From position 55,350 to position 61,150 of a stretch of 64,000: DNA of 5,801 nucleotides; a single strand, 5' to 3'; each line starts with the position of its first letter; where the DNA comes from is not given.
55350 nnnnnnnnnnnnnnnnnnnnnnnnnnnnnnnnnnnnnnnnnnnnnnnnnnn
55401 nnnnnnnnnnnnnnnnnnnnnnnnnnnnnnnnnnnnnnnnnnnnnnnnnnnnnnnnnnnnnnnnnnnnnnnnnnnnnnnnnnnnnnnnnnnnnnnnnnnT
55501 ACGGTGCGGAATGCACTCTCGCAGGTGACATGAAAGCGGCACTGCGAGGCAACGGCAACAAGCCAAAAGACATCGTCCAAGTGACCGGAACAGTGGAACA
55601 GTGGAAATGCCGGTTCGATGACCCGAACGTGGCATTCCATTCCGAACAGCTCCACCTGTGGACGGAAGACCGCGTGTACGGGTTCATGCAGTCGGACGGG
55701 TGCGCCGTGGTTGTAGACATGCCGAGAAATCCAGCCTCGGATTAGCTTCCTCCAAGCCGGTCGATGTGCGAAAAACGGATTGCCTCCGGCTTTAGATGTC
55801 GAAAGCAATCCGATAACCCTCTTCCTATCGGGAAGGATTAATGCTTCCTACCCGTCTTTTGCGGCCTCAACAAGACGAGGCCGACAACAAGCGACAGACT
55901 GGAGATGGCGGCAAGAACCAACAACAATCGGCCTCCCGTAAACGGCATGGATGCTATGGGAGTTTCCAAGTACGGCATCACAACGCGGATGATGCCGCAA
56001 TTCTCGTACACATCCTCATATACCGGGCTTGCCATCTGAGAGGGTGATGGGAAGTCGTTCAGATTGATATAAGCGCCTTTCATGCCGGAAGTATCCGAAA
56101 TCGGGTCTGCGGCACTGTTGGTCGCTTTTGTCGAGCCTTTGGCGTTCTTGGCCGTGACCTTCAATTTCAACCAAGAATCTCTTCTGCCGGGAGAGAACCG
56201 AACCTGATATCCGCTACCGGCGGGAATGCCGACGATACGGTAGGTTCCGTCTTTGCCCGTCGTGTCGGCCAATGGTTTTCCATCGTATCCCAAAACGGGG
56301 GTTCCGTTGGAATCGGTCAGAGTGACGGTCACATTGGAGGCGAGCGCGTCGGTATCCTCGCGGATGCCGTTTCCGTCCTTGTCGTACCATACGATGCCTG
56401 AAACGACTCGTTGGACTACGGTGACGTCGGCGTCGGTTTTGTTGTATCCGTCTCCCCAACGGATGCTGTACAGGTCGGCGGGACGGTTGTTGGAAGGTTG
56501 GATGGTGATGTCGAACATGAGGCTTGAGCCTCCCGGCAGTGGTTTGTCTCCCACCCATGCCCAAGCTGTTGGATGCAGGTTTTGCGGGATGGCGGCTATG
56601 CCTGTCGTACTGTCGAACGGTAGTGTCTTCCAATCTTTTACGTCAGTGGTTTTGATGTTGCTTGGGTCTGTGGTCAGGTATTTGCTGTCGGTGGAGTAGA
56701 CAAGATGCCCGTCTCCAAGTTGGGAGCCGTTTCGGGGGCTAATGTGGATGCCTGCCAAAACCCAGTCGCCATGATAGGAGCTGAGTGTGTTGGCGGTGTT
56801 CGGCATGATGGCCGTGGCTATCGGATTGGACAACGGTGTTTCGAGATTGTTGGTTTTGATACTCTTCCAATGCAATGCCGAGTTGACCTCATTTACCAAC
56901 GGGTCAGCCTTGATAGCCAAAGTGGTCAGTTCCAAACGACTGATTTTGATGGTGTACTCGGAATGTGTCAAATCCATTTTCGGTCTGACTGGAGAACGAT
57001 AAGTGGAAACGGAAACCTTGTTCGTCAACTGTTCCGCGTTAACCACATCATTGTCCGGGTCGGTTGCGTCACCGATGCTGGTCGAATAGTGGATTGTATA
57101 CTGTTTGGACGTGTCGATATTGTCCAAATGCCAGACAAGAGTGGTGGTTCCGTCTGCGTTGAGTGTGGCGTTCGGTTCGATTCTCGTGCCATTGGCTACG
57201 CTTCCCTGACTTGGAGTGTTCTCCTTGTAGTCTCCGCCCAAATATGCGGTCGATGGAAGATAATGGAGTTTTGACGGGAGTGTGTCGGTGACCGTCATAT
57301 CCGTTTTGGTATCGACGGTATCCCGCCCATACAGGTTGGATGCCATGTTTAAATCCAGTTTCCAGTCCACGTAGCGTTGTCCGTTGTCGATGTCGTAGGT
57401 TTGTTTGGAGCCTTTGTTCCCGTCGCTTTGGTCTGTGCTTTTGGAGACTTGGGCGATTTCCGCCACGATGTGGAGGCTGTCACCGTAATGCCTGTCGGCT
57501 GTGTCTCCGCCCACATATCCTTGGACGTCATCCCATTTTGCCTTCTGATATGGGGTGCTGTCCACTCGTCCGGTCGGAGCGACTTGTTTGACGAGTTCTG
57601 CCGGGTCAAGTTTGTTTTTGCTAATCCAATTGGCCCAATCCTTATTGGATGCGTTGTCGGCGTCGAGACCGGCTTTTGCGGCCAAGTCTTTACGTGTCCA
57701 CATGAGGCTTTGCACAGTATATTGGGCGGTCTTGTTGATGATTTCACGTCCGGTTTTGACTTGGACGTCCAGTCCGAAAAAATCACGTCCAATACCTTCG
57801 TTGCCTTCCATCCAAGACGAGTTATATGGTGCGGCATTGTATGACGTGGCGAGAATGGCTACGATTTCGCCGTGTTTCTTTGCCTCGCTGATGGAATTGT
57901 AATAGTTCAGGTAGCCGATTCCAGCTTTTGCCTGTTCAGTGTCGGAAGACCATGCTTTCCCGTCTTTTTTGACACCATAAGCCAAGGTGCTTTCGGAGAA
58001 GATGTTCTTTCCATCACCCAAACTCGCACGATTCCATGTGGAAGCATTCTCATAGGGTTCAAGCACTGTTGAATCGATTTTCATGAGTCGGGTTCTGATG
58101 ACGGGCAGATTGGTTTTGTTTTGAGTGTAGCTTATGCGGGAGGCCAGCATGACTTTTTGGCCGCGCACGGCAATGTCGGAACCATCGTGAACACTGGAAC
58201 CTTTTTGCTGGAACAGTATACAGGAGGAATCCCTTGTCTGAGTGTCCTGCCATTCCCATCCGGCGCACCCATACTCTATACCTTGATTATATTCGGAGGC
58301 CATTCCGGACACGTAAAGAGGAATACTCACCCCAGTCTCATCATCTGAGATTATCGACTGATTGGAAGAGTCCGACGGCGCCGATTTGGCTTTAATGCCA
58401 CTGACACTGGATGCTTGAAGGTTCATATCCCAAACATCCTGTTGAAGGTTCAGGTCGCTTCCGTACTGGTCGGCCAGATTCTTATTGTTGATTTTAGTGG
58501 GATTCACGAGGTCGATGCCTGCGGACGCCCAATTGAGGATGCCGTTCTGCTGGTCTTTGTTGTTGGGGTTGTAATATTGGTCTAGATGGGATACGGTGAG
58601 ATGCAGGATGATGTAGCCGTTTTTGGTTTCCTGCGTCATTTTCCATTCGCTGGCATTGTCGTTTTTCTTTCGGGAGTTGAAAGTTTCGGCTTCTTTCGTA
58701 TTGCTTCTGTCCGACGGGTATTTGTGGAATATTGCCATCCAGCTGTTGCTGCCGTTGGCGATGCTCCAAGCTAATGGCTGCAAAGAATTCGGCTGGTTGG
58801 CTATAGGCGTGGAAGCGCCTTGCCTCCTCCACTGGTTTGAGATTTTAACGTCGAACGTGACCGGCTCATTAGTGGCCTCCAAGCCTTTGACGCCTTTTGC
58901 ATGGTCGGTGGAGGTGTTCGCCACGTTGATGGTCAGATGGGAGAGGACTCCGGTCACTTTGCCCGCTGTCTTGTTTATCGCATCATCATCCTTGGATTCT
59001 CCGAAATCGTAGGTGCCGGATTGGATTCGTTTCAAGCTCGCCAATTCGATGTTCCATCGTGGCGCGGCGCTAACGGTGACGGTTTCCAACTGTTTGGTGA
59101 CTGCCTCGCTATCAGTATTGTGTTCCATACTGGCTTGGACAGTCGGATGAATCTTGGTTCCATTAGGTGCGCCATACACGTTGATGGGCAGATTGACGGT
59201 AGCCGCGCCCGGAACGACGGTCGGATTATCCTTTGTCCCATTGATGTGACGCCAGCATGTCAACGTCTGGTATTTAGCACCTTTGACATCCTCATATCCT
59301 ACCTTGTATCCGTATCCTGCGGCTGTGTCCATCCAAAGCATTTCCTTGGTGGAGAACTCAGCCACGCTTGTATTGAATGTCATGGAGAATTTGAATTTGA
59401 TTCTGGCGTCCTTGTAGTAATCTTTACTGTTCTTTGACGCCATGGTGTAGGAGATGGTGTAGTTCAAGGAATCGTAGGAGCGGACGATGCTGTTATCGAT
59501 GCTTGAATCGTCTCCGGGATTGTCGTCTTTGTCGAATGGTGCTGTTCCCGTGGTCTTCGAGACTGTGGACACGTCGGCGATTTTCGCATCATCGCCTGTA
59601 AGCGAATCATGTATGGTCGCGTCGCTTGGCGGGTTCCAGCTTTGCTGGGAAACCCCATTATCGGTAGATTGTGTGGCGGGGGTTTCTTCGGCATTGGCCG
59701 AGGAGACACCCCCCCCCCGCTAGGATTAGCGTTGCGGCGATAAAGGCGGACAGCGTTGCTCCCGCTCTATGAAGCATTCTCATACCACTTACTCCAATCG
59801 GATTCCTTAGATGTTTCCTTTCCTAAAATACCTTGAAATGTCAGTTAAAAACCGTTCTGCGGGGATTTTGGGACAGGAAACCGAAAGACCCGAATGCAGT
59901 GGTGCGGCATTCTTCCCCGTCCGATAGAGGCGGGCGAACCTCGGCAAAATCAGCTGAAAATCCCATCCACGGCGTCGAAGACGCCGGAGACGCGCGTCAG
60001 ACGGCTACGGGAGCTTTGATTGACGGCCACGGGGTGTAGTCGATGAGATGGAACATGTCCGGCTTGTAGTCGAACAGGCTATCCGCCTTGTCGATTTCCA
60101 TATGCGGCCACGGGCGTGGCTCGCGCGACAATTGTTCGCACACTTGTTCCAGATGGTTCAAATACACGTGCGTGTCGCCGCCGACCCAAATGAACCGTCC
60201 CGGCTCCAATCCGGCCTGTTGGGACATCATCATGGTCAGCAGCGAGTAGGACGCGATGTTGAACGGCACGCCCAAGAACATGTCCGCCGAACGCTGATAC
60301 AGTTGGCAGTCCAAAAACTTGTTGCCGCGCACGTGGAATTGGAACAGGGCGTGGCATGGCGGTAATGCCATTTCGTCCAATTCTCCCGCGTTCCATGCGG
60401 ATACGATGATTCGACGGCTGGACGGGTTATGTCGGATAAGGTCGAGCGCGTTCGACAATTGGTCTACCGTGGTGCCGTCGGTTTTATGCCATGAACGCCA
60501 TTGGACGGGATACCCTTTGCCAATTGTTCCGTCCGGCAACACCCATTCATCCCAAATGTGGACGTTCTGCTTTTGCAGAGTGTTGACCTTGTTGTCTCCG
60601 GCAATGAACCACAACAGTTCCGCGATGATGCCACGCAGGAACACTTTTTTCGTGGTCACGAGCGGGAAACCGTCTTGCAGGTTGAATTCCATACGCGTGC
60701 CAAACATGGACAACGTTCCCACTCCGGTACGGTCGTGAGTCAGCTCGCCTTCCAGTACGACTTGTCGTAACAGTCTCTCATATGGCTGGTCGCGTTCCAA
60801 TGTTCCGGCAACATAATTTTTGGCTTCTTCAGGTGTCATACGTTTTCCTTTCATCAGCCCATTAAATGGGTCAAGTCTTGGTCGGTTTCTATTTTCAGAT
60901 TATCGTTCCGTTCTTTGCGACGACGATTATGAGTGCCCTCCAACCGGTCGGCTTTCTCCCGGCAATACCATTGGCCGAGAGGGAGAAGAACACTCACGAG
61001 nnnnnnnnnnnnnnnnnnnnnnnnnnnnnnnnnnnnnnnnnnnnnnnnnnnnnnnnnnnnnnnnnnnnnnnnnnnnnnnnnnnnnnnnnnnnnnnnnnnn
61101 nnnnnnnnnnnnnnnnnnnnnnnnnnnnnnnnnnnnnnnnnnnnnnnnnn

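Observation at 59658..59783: A G10 tract separates the signal peptide from a 1244-aa adhesin: likely slipped-strand ON/OFF switch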

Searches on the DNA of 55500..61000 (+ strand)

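Call 8: search_dna_similar(query=window:55500-61000:+, collection=plasmids, mode=near)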
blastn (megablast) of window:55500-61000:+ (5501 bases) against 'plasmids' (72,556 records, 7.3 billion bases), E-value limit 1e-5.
No match.
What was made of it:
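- On Bifidobacterial megaplasmid (pMP7017-related gene pool): There is no nucleotide-level match in PLSDB (call 8), so this is a different, undeposited lineage.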

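Call 9: search_dna_similar(query=window:55500-61000:+, collection=phages, mode=near)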
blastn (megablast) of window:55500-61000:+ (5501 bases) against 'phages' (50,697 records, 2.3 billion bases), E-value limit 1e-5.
Records with a match: 2; places in all: 2; records where one place covers at least 80% of the query: 0.
Best place of each record, by identity: 80-90% 2.
By first word of the organism name: Erwinia 2.
By host as written in the record: Erwinia amylovora 1; Erwinia amylovora TS3128 1.
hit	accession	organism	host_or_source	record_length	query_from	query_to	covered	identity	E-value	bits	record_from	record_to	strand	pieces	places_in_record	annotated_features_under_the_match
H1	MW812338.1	Erwinia phage pEa_SNUABM_4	Erwinia amylovora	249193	4737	4810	1%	86.7%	2e-12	82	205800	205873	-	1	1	hypothetical protein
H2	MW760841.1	Erwinia phage pEa_SNUABM_8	Erwinia amylovora TS3128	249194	4737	4810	1%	86.7%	2e-12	82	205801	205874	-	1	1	putative thymidylate synthase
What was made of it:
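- Tried and rejected: Megablast against the phage and plasmid collections gave nothing useful (calls 8, 9).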

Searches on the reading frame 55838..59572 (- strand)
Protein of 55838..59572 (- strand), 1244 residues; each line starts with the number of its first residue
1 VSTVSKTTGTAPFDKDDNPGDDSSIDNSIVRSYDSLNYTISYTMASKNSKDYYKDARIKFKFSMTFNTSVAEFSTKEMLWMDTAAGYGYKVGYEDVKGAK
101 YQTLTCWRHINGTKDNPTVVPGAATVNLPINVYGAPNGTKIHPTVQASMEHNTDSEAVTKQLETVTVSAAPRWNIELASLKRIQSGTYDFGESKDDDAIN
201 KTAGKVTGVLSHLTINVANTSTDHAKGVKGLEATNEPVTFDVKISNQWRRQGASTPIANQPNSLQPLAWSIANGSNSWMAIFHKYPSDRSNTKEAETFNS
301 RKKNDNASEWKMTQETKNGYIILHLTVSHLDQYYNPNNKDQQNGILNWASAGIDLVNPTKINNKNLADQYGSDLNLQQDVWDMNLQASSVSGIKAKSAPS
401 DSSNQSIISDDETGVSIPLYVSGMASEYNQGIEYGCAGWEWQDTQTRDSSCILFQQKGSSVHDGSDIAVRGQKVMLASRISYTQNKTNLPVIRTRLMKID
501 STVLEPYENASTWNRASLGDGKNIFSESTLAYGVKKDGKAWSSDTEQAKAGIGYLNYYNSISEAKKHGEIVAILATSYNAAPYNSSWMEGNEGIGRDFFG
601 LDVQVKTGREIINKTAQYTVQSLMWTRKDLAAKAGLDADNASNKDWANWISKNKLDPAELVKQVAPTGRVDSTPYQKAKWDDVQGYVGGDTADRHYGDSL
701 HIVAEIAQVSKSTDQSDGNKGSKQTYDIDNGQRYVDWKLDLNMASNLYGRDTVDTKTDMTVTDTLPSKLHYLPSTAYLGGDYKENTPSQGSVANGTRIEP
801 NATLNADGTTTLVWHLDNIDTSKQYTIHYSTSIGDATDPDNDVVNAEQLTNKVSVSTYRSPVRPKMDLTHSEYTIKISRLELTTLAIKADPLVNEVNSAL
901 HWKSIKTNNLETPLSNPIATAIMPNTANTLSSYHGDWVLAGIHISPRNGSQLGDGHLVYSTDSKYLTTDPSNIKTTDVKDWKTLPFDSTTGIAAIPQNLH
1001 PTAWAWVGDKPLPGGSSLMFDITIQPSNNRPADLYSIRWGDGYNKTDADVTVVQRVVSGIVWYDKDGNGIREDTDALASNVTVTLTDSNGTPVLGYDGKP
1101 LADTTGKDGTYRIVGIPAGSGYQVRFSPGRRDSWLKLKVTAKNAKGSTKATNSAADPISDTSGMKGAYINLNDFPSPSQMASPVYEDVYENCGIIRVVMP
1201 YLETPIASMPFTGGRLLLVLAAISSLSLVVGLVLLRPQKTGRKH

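Call 34: search_dna_similar(query=window:55838-59572:-, collection=plasmids, mode=protein, max_rows=15)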
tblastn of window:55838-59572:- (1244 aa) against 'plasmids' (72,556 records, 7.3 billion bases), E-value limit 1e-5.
Records with a match: 5; places in all: 6; records where one place covers at least 80% of the query: 5.
Best place of each record, by identity: <60% 5.
By first word of the organism name: Bifidobacterium 5.
By predicted mobility (MOB-suite, as given by PLSDB): non-mobilizable 5.
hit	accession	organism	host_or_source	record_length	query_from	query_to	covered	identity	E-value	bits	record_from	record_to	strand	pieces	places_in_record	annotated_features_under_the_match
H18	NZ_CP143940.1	Bifidobacterium longum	Homo sapiens,cell culture,human fecal ...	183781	6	1215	97%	31.6%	7e-157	529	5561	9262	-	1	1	FctA domain-containing protein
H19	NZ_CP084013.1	Bifidobacterium longum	Homo sapiens,pure culture,human feces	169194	6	1215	97%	31.4%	1e-152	517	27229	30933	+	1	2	FctA domain-containing protein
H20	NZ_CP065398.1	Bifidobacterium longum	cell culture,feces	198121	1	1215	98%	30.9%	1e-152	516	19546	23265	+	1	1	FctA domain-containing protein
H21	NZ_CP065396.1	Bifidobacterium longum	cell culture,feces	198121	1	1215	98%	30.9%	1e-152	516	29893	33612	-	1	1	FctA domain-containing protein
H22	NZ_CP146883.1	Bifidobacterium longum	-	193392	1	1215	98%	30.9%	5e-152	515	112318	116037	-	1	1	FctA domain-containing protein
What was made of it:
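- On Bifidobacterial G-tract pilus switch (bbr_0113/bbr_1889 type): The only lead is a 31%-identical megaplasmid homologue annotated 'FctA domain-containing' (call 34).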

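Call 35: get_annotated_region(hit=H20, flank=4000)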
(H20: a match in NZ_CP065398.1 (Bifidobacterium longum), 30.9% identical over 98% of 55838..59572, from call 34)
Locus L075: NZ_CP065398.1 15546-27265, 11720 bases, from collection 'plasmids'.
description: Bifidobacterium longum strain I2-2-3 plasmid p1, complete sequence
organism: Bifidobacterium longum (NCBI taxid 216816)
taxonomy: Bacteria; Actinomycetota; Actinomycetes; Bifidobacteriales; Bifidobacteriaceae; Bifidobacterium; Bifidobacterium longum
host: -; source: cell culture,feces; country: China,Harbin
typing (MOB-suite, as given by PLSDB): non-mobilizable; replicon rep_cluster_329
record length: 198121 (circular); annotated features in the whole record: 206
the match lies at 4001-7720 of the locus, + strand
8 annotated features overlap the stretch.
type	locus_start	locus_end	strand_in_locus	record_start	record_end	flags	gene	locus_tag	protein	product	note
CDS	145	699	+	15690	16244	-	-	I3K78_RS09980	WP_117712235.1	hypothetical protein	-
CDS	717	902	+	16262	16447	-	-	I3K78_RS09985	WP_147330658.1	hypothetical protein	-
CDS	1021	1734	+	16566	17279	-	-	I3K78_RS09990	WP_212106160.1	helix-turn-helix domain-containing protein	-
CDS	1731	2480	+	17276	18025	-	-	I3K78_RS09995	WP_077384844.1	hypothetical protein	-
CDS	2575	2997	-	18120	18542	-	-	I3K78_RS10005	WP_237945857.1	hypothetical protein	-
CDS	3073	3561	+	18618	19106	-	-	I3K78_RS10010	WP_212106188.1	hypothetical protein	-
CDS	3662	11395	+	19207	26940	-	-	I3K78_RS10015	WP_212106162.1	FctA domain-containing protein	-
CDS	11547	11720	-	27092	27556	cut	-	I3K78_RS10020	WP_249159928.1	hypothetical protein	-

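Call 36: get_annotated_region(hit=H18, flank=4000)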
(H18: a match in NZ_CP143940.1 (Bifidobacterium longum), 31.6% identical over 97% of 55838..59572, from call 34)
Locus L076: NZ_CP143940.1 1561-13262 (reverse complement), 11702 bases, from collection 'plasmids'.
description: Bifidobacterium longum strain DFI.7.60 plasmid unnamed1, complete sequence
organism: Bifidobacterium longum (NCBI taxid 216816)
taxonomy: Bacteria; Actinomycetota; Actinomycetes; Bifidobacteriales; Bifidobacteriaceae; Bifidobacterium; Bifidobacterium longum
host: -; source: Homo sapiens,cell culture,human fecal sample; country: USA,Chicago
typing (MOB-suite, as given by PLSDB): non-mobilizable; replicon rep_cluster_329
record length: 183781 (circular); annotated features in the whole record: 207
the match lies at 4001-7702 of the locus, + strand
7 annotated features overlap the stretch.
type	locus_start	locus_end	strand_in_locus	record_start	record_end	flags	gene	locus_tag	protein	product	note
CDS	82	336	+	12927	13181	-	-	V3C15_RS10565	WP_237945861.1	hypothetical protein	-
CDS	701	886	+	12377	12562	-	-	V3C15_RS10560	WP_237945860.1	hypothetical protein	-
CDS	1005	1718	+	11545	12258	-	-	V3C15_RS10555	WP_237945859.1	helix-turn-helix domain-containing protein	-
CDS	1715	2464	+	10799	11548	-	-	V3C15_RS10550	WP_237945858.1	hypothetical protein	-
CDS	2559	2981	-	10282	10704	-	-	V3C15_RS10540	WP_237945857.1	hypothetical protein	-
CDS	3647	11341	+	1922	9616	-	-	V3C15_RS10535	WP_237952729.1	FctA domain-containing protein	-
CDS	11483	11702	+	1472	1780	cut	-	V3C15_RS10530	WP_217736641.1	type II toxin-antitoxin system prevent-host-death family antitoxin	GO:0008219 - cell death [Evidence IEA]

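Call 62: search_solved_structures(query=window:55838-59572:-, max_evalue=0.01)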
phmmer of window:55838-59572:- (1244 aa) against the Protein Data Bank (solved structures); distinct sequences matched with E-value up to 0.01: 0.
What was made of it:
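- Closest known: Gram-positive Ig-fold surface adhesins. Different: There is no sequence-level match to any PDB chain (call 62).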

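Call 63: search_protein_families(library=ncbifam, proteins=[window:55838-59572:-], max_evalue=0.01)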
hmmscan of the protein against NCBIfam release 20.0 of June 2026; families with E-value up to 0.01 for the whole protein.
window:55838-59572:- (1244 aa): 0 families
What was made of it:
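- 55841..55948 (-): C-terminal cell-wall sorting signal: MPFTG (55934-55948), hydrophobic stretch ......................, charged tail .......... The NCBIfam LPXTG-anchor model gave no hit (call 63).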

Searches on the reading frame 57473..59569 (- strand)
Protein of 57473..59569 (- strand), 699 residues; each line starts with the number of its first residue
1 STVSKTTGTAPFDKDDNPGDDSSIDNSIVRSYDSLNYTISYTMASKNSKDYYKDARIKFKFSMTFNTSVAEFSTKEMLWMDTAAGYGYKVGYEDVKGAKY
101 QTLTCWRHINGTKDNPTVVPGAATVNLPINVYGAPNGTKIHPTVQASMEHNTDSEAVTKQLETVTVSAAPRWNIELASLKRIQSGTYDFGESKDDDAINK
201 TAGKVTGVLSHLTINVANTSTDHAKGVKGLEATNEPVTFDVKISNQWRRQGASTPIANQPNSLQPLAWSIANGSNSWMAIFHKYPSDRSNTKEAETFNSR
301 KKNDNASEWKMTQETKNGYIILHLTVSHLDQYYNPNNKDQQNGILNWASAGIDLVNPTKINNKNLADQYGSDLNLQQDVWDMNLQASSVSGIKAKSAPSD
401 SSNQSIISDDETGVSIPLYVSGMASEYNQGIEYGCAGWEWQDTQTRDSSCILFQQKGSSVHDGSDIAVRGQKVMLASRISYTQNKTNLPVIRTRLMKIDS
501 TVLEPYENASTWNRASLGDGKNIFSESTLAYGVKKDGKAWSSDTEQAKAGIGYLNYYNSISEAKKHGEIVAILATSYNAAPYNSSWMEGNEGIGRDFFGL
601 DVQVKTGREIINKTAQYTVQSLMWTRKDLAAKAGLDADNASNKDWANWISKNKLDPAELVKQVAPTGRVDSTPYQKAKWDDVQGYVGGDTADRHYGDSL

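Call 86: predict_structure(alignment_id=A2)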
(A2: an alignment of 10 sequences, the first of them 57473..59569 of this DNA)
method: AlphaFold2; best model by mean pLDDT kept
length: 699 residues; sequences in the alignment: 10
mean_pLDDT: 68.9   pTM: 0.46
mean pLDDT of the five models: 68.9, 68.1, 66.7, 66.1, 63.0
residues with pLDDT >= 90: 49; 70-90: 344; 50-70: 198; < 50: 108
segments of 3 or more residues with pLDDT < 50: 9-26, 274-305, 389-404, 420-425, 441-448, 453-459, 515-524, 585-590
pLDDT, mean of each block of 10 residues (from residue 1): 58 40 50 79 76 85 77 85 84 82 90 75 86 68 87 81 70 65 65 60 77 71 55 68 81 71 80 44 29 27 50 82 76 56 66 80 69 76 62 39 49 61 49 64 42 44 67 77 69 88 81 51 64 93 84 90 93 80 47 67 84 81 83 81 79 79 76 62 56 60
secondary structure, 60 per line:
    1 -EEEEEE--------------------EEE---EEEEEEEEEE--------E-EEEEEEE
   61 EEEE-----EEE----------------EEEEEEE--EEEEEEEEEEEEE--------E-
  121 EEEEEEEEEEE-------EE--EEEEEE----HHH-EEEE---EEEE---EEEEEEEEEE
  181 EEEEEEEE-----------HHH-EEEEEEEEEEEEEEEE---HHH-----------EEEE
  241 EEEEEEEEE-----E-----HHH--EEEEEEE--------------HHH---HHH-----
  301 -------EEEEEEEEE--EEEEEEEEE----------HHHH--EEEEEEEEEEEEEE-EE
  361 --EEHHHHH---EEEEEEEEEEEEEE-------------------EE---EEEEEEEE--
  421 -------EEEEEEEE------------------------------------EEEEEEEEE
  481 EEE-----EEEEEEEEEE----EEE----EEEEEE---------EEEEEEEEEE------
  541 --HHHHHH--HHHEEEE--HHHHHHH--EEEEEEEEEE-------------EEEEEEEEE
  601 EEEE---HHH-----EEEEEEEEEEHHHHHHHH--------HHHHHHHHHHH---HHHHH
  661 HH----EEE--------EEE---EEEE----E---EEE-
elements in order (helices of 4 or more, strands of 3 or more residues): E2-7 E28-30 E34-43 E54-64 E70-72 E89-95 E98-110 E121-131 E143-148 E157-160 E164-167 E171-188 E204-219 E237-249 E266-272 E308-316 E319-327 H338-341 E344-357 H365-369 E373-386 E411-418 E428-435 E472-483 E489-498 E503-505 E510-515 E525-534 H543-548 E554-557 H560-566 E569-578 E592-604 E616-625 H626-633 H642-652 H656-662 E667-669 E678-680 E684-687 E696-698

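Call 88: fold_search(model_id=the predicted structure, library=pdb)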
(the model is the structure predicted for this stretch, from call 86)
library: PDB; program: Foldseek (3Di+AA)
matches with E <= 10: 1136; with E <= 0.001: 58
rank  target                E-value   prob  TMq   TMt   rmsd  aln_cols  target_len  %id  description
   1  6e3f                  1.2e-12  1.00  0.21  0.27  19.6       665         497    9  The structure of the C-terminal domains (C123) of Streptococcus intermedius antigen I/II (Pas) (released 2019-07-17)
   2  3qe5_A                2.2e-12  1.00  0.21  0.28  20.1       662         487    7  Complete structure of Streptococcus mutans Antigen I/II carboxy-terminus (released 2011-04-20)
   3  7l0o_B                2.8e-12  1.00  0.22  0.29  20.3       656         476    8  Streptococcus gordonii C123 Domain(s)-Structural and Functional Analysis (released 2021-09-08)
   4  8beg_A                4.5e-12  1.00  0.21  0.22  20.1       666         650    9  Structure of Ig-like domains from PrgB (released 2022-11-30)
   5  7l0o_A                1.3e-11  1.00  0.22  0.28  20.0       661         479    8  Streptococcus gordonii C123 Domain(s)-Structural and Functional Analysis (released 2021-09-08)
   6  4tsh_B                3.2e-11  1.00  0.21  0.28  19.7       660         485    8  A Novel Protein Fold Forms an Intramolecular Lock to Stabilize the Tertiary Structure of Streptococcus mutans Adhesin  (released 2014-10-22)
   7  5es4_G                1.0e-09  1.00  0.13  0.11  25.7       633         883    8  RE-REFINEMENT OF INTEGRIN ALPHAXBETA2 ECTODOMAIN IN THE CLOSED/BENT CONFORMATION (released 2016-03-02)
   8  3k71_E                5.6e-09  1.00  0.13  0.11  25.5       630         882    8  Structure of integrin alphaX beta2 ectodomain (released 2010-01-12)
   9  4nen_A                6.6e-09  1.00  0.14  0.10  25.8       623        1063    8  An internal ligand-bound, metastable state of a leukocyte integrin, aXb2 (released 2014-01-15)
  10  5es4_A                6.9e-09  1.00  0.15  0.11  25.6       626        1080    7  RE-REFINEMENT OF INTEGRIN ALPHAXBETA2 ECTODOMAIN IN THE CLOSED/BENT CONFORMATION (released 2016-03-02)
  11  3k71_A                6.9e-09  1.00  0.13  0.11  25.5       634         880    8  Structure of integrin alphaX beta2 ectodomain (released 2010-01-12)
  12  1jv2_A                8.5e-09  1.00  0.13  0.10  24.0       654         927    7  CRYSTAL STRUCTURE OF THE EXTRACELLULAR SEGMENT OF INTEGRIN ALPHAVBETA3 (released 2001-10-17)
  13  4mmz_A                9.9e-09  1.00  0.14  0.11  24.6       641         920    8  Integrin AlphaVBeta3 ectodomain bound to an antagonistic tenth domain of Fibronectin (released 2014-03-26)
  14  3k71_C                1.4e-08  1.00  0.13  0.11  25.5       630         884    8  Structure of integrin alphaX beta2 ectodomain (released 2010-01-12)
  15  5es4_C                1.8e-08  1.00  0.14  0.12  25.4       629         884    9  RE-REFINEMENT OF INTEGRIN ALPHAXBETA2 ECTODOMAIN IN THE CLOSED/BENT CONFORMATION (released 2016-03-02)
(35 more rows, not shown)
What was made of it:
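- On SdrD/Cna-type Ig-fold adhesin: The beta-rich model has top structural hits to AgI/II C123, PrgB and MSCRAMMs, though at low TM-score (calls 86, 88).
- Closest known: Gram-positive Ig-fold surface adhesins. Same: Its best Foldseek hits are AgI/II C123, PrgB, SspB, SdrE/SdrG, FnBPA and CNA (E = 1e-12 to 1e-4; calls 86, 88).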
